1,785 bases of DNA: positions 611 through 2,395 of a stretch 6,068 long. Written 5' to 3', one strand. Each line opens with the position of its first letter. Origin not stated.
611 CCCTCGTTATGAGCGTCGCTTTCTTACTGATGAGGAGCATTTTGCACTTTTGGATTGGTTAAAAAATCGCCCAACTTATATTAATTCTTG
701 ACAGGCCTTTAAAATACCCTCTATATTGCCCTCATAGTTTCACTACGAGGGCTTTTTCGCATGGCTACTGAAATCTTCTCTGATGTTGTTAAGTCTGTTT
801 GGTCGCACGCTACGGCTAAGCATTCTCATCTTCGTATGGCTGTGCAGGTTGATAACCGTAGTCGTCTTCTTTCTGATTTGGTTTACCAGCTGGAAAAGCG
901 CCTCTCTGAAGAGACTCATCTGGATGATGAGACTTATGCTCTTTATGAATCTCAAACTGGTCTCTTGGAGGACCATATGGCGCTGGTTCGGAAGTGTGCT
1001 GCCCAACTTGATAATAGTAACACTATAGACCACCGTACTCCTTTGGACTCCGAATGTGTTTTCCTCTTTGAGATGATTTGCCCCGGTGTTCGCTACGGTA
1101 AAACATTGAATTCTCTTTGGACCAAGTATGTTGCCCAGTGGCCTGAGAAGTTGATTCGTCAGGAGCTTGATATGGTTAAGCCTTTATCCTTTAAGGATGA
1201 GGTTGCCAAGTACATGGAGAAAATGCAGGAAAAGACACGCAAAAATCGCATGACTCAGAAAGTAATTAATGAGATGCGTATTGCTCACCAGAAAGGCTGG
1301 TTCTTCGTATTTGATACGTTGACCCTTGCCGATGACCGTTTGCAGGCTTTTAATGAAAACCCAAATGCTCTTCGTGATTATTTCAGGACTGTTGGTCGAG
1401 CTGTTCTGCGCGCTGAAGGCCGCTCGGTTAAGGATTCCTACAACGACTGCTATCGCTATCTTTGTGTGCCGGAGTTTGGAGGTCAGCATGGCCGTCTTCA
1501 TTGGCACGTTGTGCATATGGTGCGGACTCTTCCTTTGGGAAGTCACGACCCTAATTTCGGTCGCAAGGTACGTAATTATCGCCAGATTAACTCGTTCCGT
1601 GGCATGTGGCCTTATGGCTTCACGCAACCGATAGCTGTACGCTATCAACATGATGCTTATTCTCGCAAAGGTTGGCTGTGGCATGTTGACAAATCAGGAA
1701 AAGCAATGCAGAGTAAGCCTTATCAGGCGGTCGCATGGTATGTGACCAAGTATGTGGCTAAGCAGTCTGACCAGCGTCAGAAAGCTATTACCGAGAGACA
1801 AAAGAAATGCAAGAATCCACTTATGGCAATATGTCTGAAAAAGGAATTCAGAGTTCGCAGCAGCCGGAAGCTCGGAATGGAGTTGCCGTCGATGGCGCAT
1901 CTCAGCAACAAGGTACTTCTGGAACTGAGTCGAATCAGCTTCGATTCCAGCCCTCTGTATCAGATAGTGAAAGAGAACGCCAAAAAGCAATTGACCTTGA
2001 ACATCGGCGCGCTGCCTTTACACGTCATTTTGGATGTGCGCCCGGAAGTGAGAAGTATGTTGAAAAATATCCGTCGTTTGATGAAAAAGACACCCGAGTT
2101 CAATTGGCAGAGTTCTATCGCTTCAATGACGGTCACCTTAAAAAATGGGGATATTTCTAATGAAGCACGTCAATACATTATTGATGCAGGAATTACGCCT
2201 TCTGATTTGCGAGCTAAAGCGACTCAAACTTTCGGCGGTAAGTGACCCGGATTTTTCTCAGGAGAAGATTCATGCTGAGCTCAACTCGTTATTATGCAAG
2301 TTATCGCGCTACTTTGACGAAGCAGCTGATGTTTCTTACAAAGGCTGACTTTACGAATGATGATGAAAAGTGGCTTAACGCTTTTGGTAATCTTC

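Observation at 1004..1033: Rolling-circle origin inside gene A, conserved at the nick and recognition flanks but altered in the AT-rich spacer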

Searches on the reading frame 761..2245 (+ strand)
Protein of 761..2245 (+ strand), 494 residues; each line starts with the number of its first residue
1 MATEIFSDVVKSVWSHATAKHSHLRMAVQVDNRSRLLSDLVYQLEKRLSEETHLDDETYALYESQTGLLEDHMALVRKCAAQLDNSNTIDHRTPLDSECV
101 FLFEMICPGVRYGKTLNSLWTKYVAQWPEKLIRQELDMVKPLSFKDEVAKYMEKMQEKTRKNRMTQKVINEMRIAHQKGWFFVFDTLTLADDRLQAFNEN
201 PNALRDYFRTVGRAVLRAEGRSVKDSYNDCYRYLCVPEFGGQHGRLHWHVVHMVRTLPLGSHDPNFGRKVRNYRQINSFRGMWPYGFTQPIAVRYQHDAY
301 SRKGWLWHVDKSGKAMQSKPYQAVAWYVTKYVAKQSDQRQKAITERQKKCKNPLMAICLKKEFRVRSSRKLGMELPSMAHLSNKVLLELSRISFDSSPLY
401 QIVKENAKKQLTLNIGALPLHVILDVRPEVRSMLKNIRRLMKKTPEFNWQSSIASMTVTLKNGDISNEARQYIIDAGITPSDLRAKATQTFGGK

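Call 12: find_related_loci(query=window:761-2245:+, collection=viral_contigs, flank=3000)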
Query window:761-2245:+ (494 aa) in viral_contigs; peptide patterns used: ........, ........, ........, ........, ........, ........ (x = any residue, [..] = any of these).
22 stretches matched a pattern; 12 encode a relative of the query (tblastn E <= 1e-3); 12 distinct loci.
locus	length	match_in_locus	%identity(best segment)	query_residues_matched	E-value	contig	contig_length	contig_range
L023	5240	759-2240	99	1-494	0e+0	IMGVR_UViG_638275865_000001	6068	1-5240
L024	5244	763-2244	98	1-494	0e+0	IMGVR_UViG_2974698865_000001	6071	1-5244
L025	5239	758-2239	98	1-494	0e+0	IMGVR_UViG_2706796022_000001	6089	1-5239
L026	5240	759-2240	98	1-494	0e+0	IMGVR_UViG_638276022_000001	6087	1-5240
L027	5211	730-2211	98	1-494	0e+0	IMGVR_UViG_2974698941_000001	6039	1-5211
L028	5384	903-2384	98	1-494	0e+0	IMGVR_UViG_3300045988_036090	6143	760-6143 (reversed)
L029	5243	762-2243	97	1-494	0e+0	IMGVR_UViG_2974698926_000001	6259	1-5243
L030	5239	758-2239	97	1-494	0e+0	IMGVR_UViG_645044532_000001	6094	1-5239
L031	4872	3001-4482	96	1-494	0e+0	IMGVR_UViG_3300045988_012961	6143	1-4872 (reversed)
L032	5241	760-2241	97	1-494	0e+0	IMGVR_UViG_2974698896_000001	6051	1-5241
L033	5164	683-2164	96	1-494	0e+0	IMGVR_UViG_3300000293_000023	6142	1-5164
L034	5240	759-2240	96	1-494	0e+0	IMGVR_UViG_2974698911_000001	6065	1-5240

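Call 35: search_protein_families(library=pfam, proteins=[window:761-2245:+])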
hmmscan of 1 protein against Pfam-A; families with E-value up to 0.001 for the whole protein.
window:761-2245:+ (494 aa): 2 families
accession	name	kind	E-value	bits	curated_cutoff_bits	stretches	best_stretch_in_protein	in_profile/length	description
PF05840.19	Phage_GPA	-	3.5e-59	200.9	31.4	1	50-339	2-321/321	Bacteriophage replication gene A protein (GPA)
PF23343.2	REP_ORF2-G2P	-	4.8e-09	36.9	27.8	1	184-293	3-61/99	Replication-associated protein ORF2/G2P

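Call 42: find_related_loci(query=A1, collection=viral_contigs, flank=3000)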
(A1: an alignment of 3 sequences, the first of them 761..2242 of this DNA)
Query A1 (494 aa) in viral_contigs; peptide patterns used: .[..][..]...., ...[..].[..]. (x = any residue, [..] = any of these).
151 stretches matched a pattern; 19 encode a relative of the query (tblastn E <= 1e-3); 19 distinct loci.
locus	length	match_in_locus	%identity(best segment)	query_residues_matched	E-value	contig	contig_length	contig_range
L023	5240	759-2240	99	1-494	0e+0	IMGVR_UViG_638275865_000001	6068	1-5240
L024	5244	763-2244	98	1-494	0e+0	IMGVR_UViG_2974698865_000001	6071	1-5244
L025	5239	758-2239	98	1-494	0e+0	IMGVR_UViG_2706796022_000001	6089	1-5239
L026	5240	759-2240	98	1-494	0e+0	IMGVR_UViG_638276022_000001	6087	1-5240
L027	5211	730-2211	98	1-494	0e+0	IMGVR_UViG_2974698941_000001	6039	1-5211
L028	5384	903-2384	98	1-494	0e+0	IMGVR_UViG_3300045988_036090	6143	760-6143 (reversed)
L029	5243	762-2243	97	1-494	0e+0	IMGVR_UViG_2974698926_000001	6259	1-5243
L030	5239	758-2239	97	1-494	0e+0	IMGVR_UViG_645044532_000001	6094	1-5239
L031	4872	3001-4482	96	1-494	0e+0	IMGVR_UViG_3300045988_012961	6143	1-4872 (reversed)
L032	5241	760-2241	97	1-494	0e+0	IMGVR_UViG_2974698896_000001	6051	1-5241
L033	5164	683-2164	96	1-494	0e+0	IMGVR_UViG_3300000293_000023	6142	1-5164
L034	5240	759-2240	96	1-494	0e+0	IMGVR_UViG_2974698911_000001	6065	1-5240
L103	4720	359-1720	45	37-494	5e-127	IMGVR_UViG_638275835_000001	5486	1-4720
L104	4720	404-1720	46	50-494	5e-126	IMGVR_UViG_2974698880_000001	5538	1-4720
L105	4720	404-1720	46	50-494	9e-125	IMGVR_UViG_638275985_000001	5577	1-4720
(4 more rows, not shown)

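Call 43: find_related_loci(query=A1, collection=genome_contigs, flank=3000)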
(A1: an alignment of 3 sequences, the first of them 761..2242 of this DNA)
Query A1 (494 aa) in genome_contigs; peptide patterns used: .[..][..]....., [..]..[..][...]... (x = any residue, [..] = any of these).
273 stretches matched a pattern; 188 encode a relative of the query (tblastn E <= 1e-3); the best 80 are kept; 80 distinct loci.
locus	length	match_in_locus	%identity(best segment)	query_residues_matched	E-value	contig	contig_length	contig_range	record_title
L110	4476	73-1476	44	29-494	4e-124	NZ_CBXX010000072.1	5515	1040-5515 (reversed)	Herbaspirillum sp. RV1423, whole genome shotgun sequence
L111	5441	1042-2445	44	29-494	5e-124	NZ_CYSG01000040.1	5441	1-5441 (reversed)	Phaeobacter sp. CECT 5382, whole genome shotgun sequence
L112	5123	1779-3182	44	29-494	3e-124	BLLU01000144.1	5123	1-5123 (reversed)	Lachnospiraceae bacterium IMSAGC_003 DNA, IMSAGC_003_contig_144, whole genome shotgun sequence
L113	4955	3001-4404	44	29-494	5e-124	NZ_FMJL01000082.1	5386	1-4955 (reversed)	Clostridium sp. N3C, whole genome shotgun sequence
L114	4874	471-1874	44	29-494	6e-124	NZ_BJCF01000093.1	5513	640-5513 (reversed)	Dolichospermum planctonicum strain NIES-80 sequence093, whole genome shotgun sequence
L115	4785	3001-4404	44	29-494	1e-123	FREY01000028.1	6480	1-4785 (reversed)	Rhodobacteraceae bacterium Alg231_04 genome assembly, contig: Contig_28, whole genome shotgun sequence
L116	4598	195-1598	44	29-494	5e-124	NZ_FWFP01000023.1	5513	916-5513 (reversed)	Ruegeria meonggei strain CECT 8411, whole genome shotgun sequence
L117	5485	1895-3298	44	29-494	5e-124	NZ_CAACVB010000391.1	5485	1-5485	Actinomadura roseirufa isolate LMG 30035, whole genome shotgun sequence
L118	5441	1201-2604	44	29-494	5e-124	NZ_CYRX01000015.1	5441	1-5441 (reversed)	Thalassobacter stenotrophicus strain CECT 5294, whole genome shotgun sequence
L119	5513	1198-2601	44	29-494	6e-124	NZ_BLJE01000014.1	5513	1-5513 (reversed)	Litoreibacter roseus strain K6 sequence14, whole genome shotgun sequence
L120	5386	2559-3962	44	29-494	5e-124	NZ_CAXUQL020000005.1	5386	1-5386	Pseudorhodoferax sp. LjRoot39 LJR039c5, whole genome shotgun sequence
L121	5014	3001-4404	44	29-494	6e-124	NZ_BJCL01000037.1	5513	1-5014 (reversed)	Pseudaquabacterium pictum strain W35 sequence37, whole genome shotgun sequence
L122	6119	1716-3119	44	29-494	1e-123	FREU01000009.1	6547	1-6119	Rhodobacteraceae bacterium Alg231_30 genome assembly, contig: Contig_9, whole genome shotgun sequence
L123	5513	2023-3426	44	29-494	6e-124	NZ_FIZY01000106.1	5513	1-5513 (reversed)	Grimontia marina strain CECT 8713, whole genome shotgun sequence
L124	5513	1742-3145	44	29-494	6e-124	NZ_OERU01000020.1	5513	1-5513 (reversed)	Peptostreptococcus faecalis strain Marseille-P4308, whole genome shotgun sequence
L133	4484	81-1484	44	29-494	4e-124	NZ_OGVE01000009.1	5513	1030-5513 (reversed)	Helcococcus massiliensis strain Marseille-P4590, whole genome shotgun sequence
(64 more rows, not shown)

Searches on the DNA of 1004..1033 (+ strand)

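Call 44: search_dna_similar(query=window:1004-1033:+, collection=phages, mode=distant, max_evalue=10, max_rows=60, rows=spread)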
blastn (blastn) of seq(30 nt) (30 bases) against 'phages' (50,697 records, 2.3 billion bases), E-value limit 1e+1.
Records with a match: 913; places in all: 913; records where one place covers at least 80% of the query: 572.
Best place of each record, by identity: >=99% 351; 95-99% 2; 90-95% 557; 80-90% 3.
By first word of the organism name: Enterobacteria 380; Lactococcus 324; Escherichia 175; Vibrio 7; Salmonella 4; Sinsheimervirus 4; Liberibacter 3; Microviridae 2; Shigella 2; Sulfolobus 2; and 7 more.
By host as written in the record: Escherichia coli C 349; Lactococcus lactis 199; - 124; Escherichia coli 61; Lactococcus lactis subsp. cremoris CA-49 42; Salmonella sp. 34; Lactococcus lactis subsp. lactis bv. diacetylactis 13; Lactococcus lactis IL1403 11; and 39 more.
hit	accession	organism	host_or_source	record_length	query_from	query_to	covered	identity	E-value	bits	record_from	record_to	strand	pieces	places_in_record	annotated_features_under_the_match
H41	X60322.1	Escherichia phage alpha3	-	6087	1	30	100%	100.0%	2e-7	55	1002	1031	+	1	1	whole genome of bacteriophage alpha3 | A: CDS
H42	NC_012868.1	Escherichia phage St-1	Escherichia coli strain K12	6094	1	30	100%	100.0%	2e-7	55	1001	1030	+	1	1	A: DNA replication initiation protein gpA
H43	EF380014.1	Escherichia phage phiX174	Escherichia coli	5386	1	30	100%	93.3%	1e-4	46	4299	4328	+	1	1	protein A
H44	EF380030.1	Escherichia phage phiX174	Escherichia coli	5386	1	30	100%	93.3%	1e-4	46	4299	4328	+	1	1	protein A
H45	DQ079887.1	Enterobacteria phage NC11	-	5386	1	30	100%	93.3%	1e-4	46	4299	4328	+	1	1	A: gpA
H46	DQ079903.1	Enterobacteria phage ID41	-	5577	1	30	100%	93.3%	1e-4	46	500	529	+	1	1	A: gpA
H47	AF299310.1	Escherichia phage phiX174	-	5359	1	30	100%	93.3%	1e-4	46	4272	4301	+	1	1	record has no annotation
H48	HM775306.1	Escherichia phage phiX174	-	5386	1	30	100%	93.3%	1e-4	46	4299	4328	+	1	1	protein A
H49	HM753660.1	Escherichia phage phiX174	Salmonella sp.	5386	1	30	100%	93.3%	1e-4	46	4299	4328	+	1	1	protein A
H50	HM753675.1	Escherichia phage phiX174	Salmonella sp.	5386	1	30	100%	93.3%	1e-4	46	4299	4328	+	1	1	protein A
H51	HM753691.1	Escherichia phage phiX174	Escherichia coli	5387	1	30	100%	93.3%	1e-4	46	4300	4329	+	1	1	protein A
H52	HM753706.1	Escherichia phage phiX174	Salmonella sp.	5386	1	30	100%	93.3%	1e-4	46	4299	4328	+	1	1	protein A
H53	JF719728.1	Escherichia phage phiX174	Escherichia coli IJ1862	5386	1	30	100%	93.3%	1e-4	46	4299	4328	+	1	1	A: A protein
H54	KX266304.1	Enterobacteria phage ID11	Escherichia coli C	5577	1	30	100%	93.3%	1e-4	46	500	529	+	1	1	protein A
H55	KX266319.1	Enterobacteria phage ID11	Escherichia coli C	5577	1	30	100%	93.3%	1e-4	46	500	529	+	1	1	protein A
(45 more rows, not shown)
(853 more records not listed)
